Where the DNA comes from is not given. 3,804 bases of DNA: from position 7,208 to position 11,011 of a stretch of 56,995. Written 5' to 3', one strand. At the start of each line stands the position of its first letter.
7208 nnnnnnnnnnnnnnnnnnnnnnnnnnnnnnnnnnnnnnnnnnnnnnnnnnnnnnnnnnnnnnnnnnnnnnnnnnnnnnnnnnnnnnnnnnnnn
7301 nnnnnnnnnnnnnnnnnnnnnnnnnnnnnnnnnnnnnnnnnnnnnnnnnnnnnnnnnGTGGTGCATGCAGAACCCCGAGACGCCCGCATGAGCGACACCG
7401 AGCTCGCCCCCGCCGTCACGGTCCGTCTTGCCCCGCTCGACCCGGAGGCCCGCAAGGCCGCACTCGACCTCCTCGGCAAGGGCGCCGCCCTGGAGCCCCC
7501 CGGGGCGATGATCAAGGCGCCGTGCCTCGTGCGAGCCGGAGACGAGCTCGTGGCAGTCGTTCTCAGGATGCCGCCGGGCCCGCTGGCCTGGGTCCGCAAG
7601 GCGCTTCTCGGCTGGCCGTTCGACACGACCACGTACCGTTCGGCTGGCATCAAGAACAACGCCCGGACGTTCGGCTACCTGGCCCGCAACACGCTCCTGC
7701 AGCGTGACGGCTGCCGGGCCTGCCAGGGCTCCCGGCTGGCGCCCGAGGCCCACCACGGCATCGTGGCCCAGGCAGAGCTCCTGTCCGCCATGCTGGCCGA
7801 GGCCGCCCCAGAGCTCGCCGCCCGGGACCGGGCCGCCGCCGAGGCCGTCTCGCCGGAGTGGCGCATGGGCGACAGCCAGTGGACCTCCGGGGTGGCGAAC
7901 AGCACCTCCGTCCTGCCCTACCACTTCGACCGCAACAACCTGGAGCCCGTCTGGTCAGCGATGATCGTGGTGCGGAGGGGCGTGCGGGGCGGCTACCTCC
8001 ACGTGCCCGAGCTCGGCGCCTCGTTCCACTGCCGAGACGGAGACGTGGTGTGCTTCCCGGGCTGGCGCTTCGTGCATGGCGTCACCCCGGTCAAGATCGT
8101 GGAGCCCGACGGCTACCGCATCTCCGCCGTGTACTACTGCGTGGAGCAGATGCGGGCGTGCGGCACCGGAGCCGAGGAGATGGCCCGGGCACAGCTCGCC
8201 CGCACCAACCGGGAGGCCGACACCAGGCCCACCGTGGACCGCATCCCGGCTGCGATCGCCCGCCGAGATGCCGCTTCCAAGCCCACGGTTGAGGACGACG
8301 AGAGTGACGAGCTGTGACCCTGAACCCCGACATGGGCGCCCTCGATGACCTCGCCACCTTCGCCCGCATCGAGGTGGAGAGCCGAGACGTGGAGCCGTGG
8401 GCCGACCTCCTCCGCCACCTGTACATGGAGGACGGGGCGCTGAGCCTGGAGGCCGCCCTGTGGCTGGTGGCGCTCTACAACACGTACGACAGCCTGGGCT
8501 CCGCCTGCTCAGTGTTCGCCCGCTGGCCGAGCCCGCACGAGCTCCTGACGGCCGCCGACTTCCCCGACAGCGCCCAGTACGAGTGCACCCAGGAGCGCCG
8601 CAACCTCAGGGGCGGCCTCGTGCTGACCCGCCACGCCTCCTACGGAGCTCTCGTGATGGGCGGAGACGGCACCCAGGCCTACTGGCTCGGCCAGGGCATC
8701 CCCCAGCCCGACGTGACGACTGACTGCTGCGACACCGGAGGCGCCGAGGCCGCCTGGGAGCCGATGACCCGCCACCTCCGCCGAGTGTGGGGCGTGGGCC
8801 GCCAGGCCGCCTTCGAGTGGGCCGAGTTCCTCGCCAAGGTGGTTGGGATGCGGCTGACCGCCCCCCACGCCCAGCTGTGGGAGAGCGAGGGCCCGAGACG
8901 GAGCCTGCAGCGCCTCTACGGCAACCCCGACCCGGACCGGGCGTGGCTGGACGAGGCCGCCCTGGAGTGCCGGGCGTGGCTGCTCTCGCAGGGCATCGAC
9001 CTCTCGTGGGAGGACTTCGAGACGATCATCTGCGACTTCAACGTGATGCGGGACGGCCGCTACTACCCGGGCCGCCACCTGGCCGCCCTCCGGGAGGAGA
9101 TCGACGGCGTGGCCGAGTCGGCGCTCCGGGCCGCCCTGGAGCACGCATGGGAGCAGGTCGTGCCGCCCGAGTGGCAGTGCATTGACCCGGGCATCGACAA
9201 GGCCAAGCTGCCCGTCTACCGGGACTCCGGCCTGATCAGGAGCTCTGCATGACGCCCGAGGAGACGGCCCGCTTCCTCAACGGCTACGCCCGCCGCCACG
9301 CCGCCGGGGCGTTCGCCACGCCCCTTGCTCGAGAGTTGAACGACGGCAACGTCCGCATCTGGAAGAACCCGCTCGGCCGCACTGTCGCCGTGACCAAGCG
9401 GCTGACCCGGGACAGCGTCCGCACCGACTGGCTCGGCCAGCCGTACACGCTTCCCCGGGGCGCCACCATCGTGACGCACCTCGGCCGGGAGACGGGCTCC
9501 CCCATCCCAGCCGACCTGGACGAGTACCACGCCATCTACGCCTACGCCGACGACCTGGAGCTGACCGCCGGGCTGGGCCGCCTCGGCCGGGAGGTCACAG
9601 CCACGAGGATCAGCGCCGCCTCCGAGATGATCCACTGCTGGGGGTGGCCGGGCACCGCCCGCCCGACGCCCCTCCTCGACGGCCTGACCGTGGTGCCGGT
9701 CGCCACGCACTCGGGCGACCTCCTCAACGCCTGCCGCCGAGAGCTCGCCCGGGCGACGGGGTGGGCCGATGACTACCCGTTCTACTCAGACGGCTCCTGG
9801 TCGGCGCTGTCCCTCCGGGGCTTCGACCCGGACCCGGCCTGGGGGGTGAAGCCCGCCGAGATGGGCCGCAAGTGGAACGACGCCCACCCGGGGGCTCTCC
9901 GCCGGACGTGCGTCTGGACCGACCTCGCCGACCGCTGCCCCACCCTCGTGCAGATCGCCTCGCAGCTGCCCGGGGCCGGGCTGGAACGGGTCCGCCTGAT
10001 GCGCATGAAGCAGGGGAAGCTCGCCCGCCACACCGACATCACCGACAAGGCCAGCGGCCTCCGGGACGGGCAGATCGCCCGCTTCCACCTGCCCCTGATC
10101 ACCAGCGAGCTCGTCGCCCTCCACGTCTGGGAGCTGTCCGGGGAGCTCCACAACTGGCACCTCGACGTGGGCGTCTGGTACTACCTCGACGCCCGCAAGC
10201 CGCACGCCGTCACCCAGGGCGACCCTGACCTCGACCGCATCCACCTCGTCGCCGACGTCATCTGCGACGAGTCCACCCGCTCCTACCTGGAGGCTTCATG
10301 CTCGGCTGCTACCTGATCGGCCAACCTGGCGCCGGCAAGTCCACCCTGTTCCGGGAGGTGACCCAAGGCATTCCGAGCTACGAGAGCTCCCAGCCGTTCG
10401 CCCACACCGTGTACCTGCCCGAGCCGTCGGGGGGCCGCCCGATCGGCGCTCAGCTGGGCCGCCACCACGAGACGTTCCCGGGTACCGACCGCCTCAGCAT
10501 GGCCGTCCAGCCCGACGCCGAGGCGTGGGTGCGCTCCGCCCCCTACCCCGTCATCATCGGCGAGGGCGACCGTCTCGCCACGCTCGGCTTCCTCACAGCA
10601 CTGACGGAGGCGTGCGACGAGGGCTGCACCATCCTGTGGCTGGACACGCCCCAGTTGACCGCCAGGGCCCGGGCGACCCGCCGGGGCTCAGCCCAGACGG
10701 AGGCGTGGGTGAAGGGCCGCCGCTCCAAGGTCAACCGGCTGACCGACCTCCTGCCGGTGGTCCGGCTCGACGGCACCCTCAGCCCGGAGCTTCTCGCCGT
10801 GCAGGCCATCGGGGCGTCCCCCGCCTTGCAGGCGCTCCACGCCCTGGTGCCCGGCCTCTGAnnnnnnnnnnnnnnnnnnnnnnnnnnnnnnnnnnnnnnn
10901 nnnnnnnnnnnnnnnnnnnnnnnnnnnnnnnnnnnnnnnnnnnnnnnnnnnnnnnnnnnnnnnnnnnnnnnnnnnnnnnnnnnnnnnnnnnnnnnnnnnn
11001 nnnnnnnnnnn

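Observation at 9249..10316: Two-domain protein: unassigned ~170-aa N-terminal domain fused to an aspartyl/asparaginyl beta-hydroxylase-type oxygenase, inside a DNA-modification operon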

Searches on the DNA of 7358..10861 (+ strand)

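Call 5: search_dna_similar(query=window:7358-10861:+, collection=phages, mode=near, max_rows=30)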
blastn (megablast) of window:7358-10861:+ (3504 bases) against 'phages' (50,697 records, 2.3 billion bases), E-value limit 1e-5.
No match.
